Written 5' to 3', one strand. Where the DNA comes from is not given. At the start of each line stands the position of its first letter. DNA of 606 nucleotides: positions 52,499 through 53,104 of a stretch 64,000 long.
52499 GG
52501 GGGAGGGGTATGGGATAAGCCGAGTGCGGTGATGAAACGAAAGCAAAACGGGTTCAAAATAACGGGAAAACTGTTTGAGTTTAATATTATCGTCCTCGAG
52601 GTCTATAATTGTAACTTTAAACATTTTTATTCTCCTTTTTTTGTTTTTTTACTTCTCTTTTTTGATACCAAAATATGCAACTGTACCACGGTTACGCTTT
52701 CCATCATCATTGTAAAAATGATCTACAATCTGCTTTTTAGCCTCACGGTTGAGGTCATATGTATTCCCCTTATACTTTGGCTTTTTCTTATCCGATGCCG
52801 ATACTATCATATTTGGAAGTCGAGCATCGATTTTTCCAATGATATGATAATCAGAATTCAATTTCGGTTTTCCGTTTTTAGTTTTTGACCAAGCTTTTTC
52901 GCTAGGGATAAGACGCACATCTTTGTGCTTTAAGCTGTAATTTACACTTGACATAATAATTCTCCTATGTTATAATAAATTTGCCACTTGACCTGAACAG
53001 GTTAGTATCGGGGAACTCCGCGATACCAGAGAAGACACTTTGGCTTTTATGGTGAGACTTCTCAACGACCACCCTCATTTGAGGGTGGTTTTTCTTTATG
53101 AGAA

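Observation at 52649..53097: Orphan Lys-rich ORF whose RBS and start codon lie inside a perfect divergent promoter driving a terminated RNA of about 115 nt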

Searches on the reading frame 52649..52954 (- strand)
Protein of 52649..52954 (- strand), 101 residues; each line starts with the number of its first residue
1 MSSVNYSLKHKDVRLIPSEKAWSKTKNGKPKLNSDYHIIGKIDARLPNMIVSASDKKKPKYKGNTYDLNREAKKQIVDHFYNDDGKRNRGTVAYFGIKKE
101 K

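Call 7: search_protein_families(library=pfam, proteins=[window:52649-52954:-], max_evalue=1)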
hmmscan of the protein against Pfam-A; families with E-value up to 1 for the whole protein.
window:52649-52954:- (101 aa): 0 families

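Call 8: search_protein_families(library=ncbifam, proteins=[window:52649-52954:-], max_evalue=1)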
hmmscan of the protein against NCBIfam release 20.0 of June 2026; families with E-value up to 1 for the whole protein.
window:52649-52954:- (101 aa): 0 families

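Call 9: search_protein_families(library=phrogs, proteins=[window:52649-52954:-], max_evalue=1)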
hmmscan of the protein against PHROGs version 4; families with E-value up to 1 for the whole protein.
window:52649-52954:- (101 aa): 0 families

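Call 13: find_homologous_proteins(query=window:52649-52954:-, max_evalue=0.01)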
Query window:52649-52954:- (101 aa): 553 proteins with E <= 0.01 among 554 candidates; the best 120 are listed.
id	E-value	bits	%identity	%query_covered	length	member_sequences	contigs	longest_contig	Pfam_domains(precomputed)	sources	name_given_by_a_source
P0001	7.8e-57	208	96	100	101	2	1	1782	-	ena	-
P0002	3.9e-55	202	94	100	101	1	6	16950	-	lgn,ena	-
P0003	3.7e-50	186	85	100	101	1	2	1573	-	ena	-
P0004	1.8e-46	174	80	100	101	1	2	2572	-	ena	-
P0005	6.6e-46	173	78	100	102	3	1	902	-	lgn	-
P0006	1.5e-44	168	77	100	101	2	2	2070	-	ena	-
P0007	1.5e-44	168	78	100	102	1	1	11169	-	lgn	-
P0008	3.2e-44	167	76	100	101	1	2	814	-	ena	-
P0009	3.4e-44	167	77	100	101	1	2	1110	-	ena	-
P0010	4.4e-44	167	78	100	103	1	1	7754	-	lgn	-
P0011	4.9e-44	167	79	98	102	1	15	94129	-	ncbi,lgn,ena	-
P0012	6.2e-44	166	75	100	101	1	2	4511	-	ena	-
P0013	7.2e-44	166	75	100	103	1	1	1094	-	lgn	-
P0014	9.1e-44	166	77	100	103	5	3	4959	-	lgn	-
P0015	1.1e-43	166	76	100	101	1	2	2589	-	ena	-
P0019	1.5e-43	165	74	100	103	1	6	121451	-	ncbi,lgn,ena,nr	ncbi:MAG: hypothetical protein IKA62_02150 [Clostridia bacterium]|nr:hypothetical protein [Clostridi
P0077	3.8e-42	161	71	100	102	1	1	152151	-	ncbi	-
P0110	2.3e-41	158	72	100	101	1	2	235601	-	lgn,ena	-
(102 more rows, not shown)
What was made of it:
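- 52649..52954 (-): ORF101, a conserved 101-aa basic protein of unknown fold. It is the first gene after the RNA in the element operon. 553 homologues; the best 120 are 70-96% identical (call 13).
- Checked: 'Orphan' is wrong (call 13).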

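Call 14: find_encoding_contigs(protein=P0019, flank=4000, max_places=3)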
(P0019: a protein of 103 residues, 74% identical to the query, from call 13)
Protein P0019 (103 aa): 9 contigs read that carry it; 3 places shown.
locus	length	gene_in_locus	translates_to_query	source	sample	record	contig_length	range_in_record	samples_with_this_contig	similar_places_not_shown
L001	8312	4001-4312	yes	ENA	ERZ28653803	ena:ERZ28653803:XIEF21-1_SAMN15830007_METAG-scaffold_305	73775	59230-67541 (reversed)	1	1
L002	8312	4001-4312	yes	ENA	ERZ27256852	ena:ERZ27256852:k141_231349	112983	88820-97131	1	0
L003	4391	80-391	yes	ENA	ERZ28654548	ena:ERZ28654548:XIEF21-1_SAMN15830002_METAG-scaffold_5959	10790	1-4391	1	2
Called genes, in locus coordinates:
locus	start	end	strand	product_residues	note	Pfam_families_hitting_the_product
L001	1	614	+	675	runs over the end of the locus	-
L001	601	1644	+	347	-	-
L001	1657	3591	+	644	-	-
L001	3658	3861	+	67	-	-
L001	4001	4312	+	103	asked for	-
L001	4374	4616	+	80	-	-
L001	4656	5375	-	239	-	-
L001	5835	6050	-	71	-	-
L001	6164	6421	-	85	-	-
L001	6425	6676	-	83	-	-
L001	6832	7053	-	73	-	-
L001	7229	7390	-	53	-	-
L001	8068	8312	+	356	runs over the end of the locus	PF13936:HTH_38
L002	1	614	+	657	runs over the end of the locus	-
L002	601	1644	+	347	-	-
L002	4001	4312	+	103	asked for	-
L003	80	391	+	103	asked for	-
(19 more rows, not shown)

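Call 15: find_encoding_contigs(protein=P0077, flank=4000, max_places=3)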
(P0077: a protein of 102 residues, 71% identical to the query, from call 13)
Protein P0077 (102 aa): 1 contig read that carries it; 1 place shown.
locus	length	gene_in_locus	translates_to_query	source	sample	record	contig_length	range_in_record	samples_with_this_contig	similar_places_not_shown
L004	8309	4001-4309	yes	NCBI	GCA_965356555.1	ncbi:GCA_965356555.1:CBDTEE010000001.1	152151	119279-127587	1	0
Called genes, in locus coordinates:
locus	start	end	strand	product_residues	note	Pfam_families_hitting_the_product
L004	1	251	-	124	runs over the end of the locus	PF12844:HTH_19, PF01381:HTH_3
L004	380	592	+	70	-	-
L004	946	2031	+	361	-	-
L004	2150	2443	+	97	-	-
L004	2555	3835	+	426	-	PF01446:Rep_1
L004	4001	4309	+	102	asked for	-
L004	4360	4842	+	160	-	-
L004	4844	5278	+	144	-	PF00404:Dockerin_1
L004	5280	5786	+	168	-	-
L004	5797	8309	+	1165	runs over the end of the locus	-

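Call 16: find_encoding_contigs(protein=P0110, flank=4000, max_places=3)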
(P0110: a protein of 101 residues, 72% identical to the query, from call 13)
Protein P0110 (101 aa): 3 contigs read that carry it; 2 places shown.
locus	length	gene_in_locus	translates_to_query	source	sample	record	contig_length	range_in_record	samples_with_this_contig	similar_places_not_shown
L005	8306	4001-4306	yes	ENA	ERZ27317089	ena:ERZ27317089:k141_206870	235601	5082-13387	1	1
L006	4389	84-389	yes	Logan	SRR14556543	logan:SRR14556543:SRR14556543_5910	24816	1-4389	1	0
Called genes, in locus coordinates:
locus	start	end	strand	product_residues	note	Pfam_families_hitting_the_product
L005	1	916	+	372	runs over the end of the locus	PF01719:Rep_OBD, PF00910:RNA_helicase (weak)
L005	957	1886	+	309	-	PF01672:Plasmid_parti_N (weak)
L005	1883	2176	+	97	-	-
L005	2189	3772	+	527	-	PF14284:PcfJ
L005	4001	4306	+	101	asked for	-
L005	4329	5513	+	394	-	-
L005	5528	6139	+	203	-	-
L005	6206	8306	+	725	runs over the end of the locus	-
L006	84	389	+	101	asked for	-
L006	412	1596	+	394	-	-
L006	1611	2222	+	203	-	-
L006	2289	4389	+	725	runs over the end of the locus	-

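Call 19: find_related_loci(query=A1, collection=genome_contigs, flank=5000)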
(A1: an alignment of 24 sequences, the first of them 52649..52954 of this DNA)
Query A1 (101 aa) in genome_contigs; peptide patterns used: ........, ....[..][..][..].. (x = any residue, [..] = any of these).
127 stretches matched a pattern; 39 encode a relative of the query (tblastn E <= 1e-3); 39 distinct loci.
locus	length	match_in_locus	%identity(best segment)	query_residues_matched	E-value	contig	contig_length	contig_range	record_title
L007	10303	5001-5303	74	1-101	3e-49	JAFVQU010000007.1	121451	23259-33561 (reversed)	MAG: Clostridia bacterium isolate RGIG5310 Sheep_Colon-2__c1018, whole genome shotgun sequence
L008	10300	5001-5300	76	1-101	9e-48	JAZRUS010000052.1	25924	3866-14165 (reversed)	MAG: Eubacteriales bacterium isolate T1900045336_YK20190025.MAGScoT_cleanbin_000039 SGB_6606_k141_1080770, whole genome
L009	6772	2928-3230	78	1-101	8e-48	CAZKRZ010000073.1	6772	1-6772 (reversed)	MAG TPA_asm: uncultured Muribaculaceae bacterium isolate SRP313737_co1_265 genome assembly, contig: NODE_16063_length_67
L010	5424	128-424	75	1-99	4e-47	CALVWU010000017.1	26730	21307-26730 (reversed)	MAG: uncultured Clostridia bacterium isolate BRZ_GG__bin100 genome assembly, contig: BRZ_GG__NODE_2459_length_26730_cov_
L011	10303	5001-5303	72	1-101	2e-46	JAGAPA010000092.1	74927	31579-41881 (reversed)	MAG: Clostridia bacterium isolate RGIG8643 Water_deer_Cecum.Co__c1467436, whole genome shotgun sequence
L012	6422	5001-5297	75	1-99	4e-46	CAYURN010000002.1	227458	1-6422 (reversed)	MAG TPA_asm: uncultured Clostridia bacterium isolate SRP141132_co4_218 genome assembly, contig: NODE_6_length_227458_cov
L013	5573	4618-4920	72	1-101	2e-46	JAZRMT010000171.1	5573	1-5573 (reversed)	MAG: Eubacteriales bacterium isolate T1900045419_YK20190109.MAGScoT_cleanbin_000039 SGB_7039_k141_1402602, whole genome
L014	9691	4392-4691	72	1-100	7e-46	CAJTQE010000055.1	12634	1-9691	MAG TPA_asm: uncultured Christensenella sp. isolate MGBC110736 genome assembly, contig: MGBC110736.55, whole genome shot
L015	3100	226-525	72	1-100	4e-46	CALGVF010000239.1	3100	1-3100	MAG TPA_asm: uncultured Clostridia bacterium isolate SRR1747030_bin.40_CONCOCT_v1.1_MAG genome assembly, contig: ERZ8082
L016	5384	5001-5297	72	1-99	5e-46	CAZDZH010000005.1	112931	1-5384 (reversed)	MAG TPA_asm: uncultured Clostridia bacterium isolate binchicken_co370_260 genome assembly, contig: NODE_234_length_11293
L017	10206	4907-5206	69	1-100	6e-45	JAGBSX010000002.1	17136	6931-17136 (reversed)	MAG: Clostridia bacterium isolate RGIG9417 Yak_Cecum-2__c9204, whole genome shotgun sequence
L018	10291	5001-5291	73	1-97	2e-44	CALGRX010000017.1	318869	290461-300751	MAG TPA_asm: uncultured Clostridia bacterium isolate SRR6425761_bin.135_CONCOCT_v1.1_MAG genome assembly, contig: ERZ176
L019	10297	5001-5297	71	1-99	2e-44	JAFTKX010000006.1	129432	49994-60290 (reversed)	MAG: Clostridia bacterium isolate RGIG3912 Roe_deer_Cecum-2__c28263, whole genome shotgun sequence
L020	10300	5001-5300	66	1-100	2e-44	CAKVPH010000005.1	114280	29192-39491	MAG: uncultured Clostridia bacterium isolate REFINED_METABAT215_TOP10_CONTIGS_1500_ASSEMBLY_K77_MERGED__Hadza_MoBio_hadz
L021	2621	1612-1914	71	1-101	2e-44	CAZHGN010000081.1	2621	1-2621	MAG TPA_asm: uncultured Acidiphilium sp. isolate SRP350583_co2_391 genome assembly, contig: NODE_56898_length_2621_cov_8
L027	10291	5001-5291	67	1-97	1e-42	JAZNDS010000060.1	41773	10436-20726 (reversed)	MAG: Eubacteriales bacterium isolate T1900044726_TS20190192.MAGScoT_cleanbin_000012 SGB_1951_k141_3415646, whole genome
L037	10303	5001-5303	59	1-101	8e-36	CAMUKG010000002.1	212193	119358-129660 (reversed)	MAG TPA_asm: uncultured Clostridia bacterium isolate SRR14038233_bin.99_metawrap_v1.3_MAG genome assembly, contig: NODE.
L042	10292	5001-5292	63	1-97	6e-27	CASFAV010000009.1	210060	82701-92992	uncultured Eubacteriales bacterium isolate SI.O39.metabat-bins.38 genome assembly, contig: SI.O39.metabat-bins.38.fa_k14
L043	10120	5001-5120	68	1-38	7e-10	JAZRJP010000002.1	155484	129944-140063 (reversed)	MAG: Christensenellaceae bacterium isolate T1900045464_YK20190155.MAGScoT_cleanbin_000007 SGB_7206_k141_656555, whole ge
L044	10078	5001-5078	77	1-26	1e-7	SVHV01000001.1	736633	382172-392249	MAG: Clostridiales bacterium isolate SIG393 NODE_4_length_736633_cov_6.986630, whole genome shotgun sequence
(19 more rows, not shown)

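Call 32: search_solved_structures(query=A1, max_evalue=10, show_alignments=2)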
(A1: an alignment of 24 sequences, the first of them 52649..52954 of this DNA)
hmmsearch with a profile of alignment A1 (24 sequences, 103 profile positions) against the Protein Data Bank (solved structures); distinct sequences matched with E-value up to 10: 1.
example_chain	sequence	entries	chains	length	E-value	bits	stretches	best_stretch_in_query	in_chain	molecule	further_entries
5y33_A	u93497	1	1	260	0.83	13.1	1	34-91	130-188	Alginate lyase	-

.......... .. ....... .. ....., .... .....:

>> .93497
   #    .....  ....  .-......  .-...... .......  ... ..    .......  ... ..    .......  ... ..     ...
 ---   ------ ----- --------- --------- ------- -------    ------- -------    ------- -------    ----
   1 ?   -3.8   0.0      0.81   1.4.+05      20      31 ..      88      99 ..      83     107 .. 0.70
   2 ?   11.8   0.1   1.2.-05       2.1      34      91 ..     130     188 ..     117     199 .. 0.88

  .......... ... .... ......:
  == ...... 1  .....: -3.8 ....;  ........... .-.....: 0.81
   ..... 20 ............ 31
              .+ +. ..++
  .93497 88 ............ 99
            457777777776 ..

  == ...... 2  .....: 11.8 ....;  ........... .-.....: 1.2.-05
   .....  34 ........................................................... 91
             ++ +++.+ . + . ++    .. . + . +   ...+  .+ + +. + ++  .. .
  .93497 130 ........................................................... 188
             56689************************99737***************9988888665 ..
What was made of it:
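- Tried and rejected: PDB profile search (call 32).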

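Call 37: search_protein_families(library=pfam, proteins=[L013:145-2157:+, L027:5956-8289:+, L005:4329-5513:+, L009:1312-2613:+, L005:5528-6139:+, L004:4342-4842:+, L037:2339-2641:+, L013:2722-3696:-, L009:854-1144:+, L020:4301-4819:+], max_evalue=0.1)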
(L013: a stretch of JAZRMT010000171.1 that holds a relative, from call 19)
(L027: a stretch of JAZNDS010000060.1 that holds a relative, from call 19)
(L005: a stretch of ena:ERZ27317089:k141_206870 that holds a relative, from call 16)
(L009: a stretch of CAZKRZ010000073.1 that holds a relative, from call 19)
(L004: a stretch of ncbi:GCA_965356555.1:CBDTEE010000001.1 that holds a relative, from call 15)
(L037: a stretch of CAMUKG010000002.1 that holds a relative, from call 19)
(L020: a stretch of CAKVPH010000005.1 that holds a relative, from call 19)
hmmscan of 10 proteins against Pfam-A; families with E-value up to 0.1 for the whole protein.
L013:145-2157:+ (670 aa): 1 family
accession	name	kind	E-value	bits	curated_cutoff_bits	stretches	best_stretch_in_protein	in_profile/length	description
PF24236.1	Tea_helical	-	0.051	14.1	27.1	0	398-430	23-53/64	Telomere ends associated alpha-helical domain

L027:5956-8289:+ (777 aa): 1 family
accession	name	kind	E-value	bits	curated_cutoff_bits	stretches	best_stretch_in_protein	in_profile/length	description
PF13479.12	AAA_24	-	0.027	14.7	27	1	321-413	4-84/195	AAA domain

L005:4329-5513:+ (394 aa): 2 families
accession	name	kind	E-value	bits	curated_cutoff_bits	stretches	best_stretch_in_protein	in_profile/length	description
PF20244.3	DUF6599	-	0.027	14.5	27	1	205-260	27-84/186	Family of unknown function (DUF6599)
PF24058.1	DUF7359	-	0.042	14.1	27.5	0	234-268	49-83/123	Domain of unknown function (DUF7359)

L009:1312-2613:+ (433 aa): 23 families
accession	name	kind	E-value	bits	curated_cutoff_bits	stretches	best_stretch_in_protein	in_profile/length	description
PF01719.23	Rep_OBD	-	2.8e-07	31.2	24.6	1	22-138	16-117/121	Plasmid replication protein, origin binding domain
PF00910.28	RNA_helicase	-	1.1e-05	26.3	21.5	1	205-288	2-73/105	RNA helicase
PF13238.12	AAA_18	-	2.6e-05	25.1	29.4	1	205-283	2-87/128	AAA domain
PF13401.12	AAA_22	-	9.3e-05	23.2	27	1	202-226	6-30/130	AAA domain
PF13191.12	AAA_16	-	0.0014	19.6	32.6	1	199-226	23-49/167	AAA ATPase domain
PF06745.19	ATPase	-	0.0014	18.5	26.6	1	202-222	20-40/231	KaiC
PF13479.12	AAA_24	-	0.0016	18.8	27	1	203-229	4-29/195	AAA domain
PF05729.18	NACHT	-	0.003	17.9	26.7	1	203-225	2-24/167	NACHT domain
PF02367.23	TsaE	-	0.004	17.5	26.6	1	201-227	21-47/128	Threonylcarbamoyl adenosine biosynthesis protein TsaE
PF20720.3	nSTAND3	-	0.0042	17.2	27.2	1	202-225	18-41/155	Novel STAND NTPase 3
PF13671.12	AAA_33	-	0.0048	17.6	27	1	204-242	2-39/143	AAA domain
PF01637.24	ATPase_2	-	0.0053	17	33.2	1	202-229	21-48/225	ATPase domain predominantly from Archaea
PF13173.12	AAA_14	-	0.0081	16.6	27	1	202-292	3-87/129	AAA domain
PF00485.24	PRK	-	0.011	16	22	1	205-228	3-26/196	Phosphoribulokinase / Uridine kinase family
PF13481.12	AAA_25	-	0.019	15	27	1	173-220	2-52/195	AAA domain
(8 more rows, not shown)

L005:5528-6139:+ (203 aa): 1 family
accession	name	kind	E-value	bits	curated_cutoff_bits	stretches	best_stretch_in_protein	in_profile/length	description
PF11857.13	DUF3377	-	0.038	14.4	26.5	1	4-33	24-53/72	Domain of unknown function (DUF3377)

L004:4342-4842:+ (166 aa): 3 families
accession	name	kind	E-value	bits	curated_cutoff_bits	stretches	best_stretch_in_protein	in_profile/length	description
PF24357.1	TMD0_ABC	-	0.013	16.1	27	1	10-44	56-89/159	ABC transporter TMD0 domain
PF13994.11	PgaD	-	0.038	14.4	27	1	15-68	25-81/148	PgaD-like protein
PF23906.1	DUF7248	-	0.095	13.2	27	0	15-34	11-30/58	Family of unknown function (DUF7248)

L037:2339-2641:+ (100 aa): 0 families

L013:2722-3696:- (324 aa): 0 families

L009:854-1144:+ (96 aa): 0 families

L020:4301-4819:+ (172 aa): 1 family
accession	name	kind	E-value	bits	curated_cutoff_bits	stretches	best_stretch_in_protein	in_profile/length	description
PF25513.1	P2_C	-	0.099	13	25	0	61-170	14-106/120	Viral coat protein P2 C-terminal domain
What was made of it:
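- Rep_1, or Rep_OBD with an SF3 helicase (calls 15, 16, 37). It lies in the non-coding gap next to a rolling-circle Rep gene in many loci (calls 15, 16, 37).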

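Call 38: search_protein_families(library=phrogs, proteins=[L013:145-2157:+, L027:5956-8289:+, L005:4329-5513:+, L009:1312-2613:+, L005:5528-6139:+, L004:4342-4842:+, L037:2339-2641:+, L013:2722-3696:-, L009:854-1144:+, L020:4301-4819:+], max_evalue=0.01)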
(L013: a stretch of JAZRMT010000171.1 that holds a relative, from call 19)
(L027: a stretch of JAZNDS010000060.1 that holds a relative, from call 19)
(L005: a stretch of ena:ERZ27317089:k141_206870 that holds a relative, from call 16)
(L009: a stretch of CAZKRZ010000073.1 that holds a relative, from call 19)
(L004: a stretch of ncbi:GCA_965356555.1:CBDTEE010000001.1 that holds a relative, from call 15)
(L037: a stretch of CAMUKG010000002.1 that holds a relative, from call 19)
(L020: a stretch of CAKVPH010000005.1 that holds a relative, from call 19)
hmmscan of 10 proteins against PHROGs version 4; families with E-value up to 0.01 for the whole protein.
L013:145-2157:+ (670 aa): 0 families

L027:5956-8289:+ (777 aa): 0 families

L005:4329-5513:+ (394 aa): 0 families

L009:1312-2613:+ (433 aa): 7 families
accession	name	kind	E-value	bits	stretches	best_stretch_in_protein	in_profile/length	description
phrog_168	-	DNA, RNA and nucleotide metabolism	0.00048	20.9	1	195-229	35-69/314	clamp loader of DNA polymerase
phrog_5846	-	DNA, RNA and nucleotide metabolism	0.00077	19.8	1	201-230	38-67/380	clamp loader of DNA polymerase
phrog_296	-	integration and excision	0.00087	19.1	1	200-238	317-355/626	DNA transposition protein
phrog_6891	-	other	0.0023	18.6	1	203-231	44-72/310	ATPase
phrog_505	-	other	0.0052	17.3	0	202-239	3-41/295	polynucleotide kinase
phrog_124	-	DNA, RNA and nucleotide metabolism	0.0064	16.9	0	202-223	44-65/382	Sak4-like ssDNA annealing protein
phrog_2666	-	head and packaging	0.0071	16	1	202-229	322-353/555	terminase large subunit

L005:5528-6139:+ (203 aa): 0 families

L004:4342-4842:+ (166 aa): 0 families

L037:2339-2641:+ (100 aa): 0 families

L013:2722-3696:- (324 aa): 0 families

L009:854-1144:+ (96 aa): 0 families

L020:4301-4819:+ (172 aa): 0 families

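Call 39: predict_structure(alignment_id=A1)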
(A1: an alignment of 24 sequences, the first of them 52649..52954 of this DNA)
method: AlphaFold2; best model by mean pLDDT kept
length: 101 residues; sequences in the alignment: 24
mean_pLDDT: 85.5   pTM: 0.72
mean pLDDT of the five models: 85.5, 77.7, 72.9, 72.8, 67.8
residues with pLDDT >= 90: 34; 70-90: 60; 50-70: 3; < 50: 4
segments of 3 or more residues with pLDDT < 50: 1-4
pLDDT, mean of each block of 10 residues (from residue 1): 61 90 85 89 89 87 90 91 87 89 58
secondary structure, 60 per line:
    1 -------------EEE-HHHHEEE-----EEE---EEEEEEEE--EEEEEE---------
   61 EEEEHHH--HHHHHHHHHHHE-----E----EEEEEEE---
elements in order: E14-16 H18-21 E22-24 E30-32 E36-43 E46-51 E61-64 H70-80 E92-98
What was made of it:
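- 52649..52954 (-): AlphaFold2 pLDDT 85.5 (call 39).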

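Call 40: search_protein_representatives(alignment_id=A1)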
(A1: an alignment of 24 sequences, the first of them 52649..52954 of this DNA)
Query: 24 sequences, 103 profile positions. Proteins with E-value up to 0.001 (for the whole library): 102; up to 1e-10: 49; up to 1e-30: 7. The best 102 are listed.
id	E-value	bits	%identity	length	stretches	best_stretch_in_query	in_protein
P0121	2.1e-48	178.9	-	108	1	1-101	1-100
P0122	2.8e-43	162.4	-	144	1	1-102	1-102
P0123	2.9e-36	139.8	-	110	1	1-81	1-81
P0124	7.8e-36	138.5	-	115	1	2-101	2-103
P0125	3.0e-33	130.2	-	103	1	29-101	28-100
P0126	1.1e-32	128.4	-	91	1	30-102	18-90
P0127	3.8e-32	126.6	-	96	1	14-95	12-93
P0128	9.4e-30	118.9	-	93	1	1-76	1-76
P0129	1.6e-28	115.0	-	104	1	1-101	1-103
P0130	3.0e-28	114.1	-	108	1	1-101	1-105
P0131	5.5e-28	113.3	-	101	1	1-100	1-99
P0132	6.1e-27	109.9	-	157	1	1-78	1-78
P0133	4.5e-26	107.1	-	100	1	1-66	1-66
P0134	1.0e-25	106.0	-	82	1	1-59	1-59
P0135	5.2e-25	103.7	-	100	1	1-95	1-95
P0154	3.5e-16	75.3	-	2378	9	17-66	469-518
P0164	2.3e-13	66.3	-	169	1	11-95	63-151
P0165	8.5e-13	64.5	-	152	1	10-95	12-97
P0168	9.6e-12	61.1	-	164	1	8-96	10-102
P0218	4.5e-04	36.4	-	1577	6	26-62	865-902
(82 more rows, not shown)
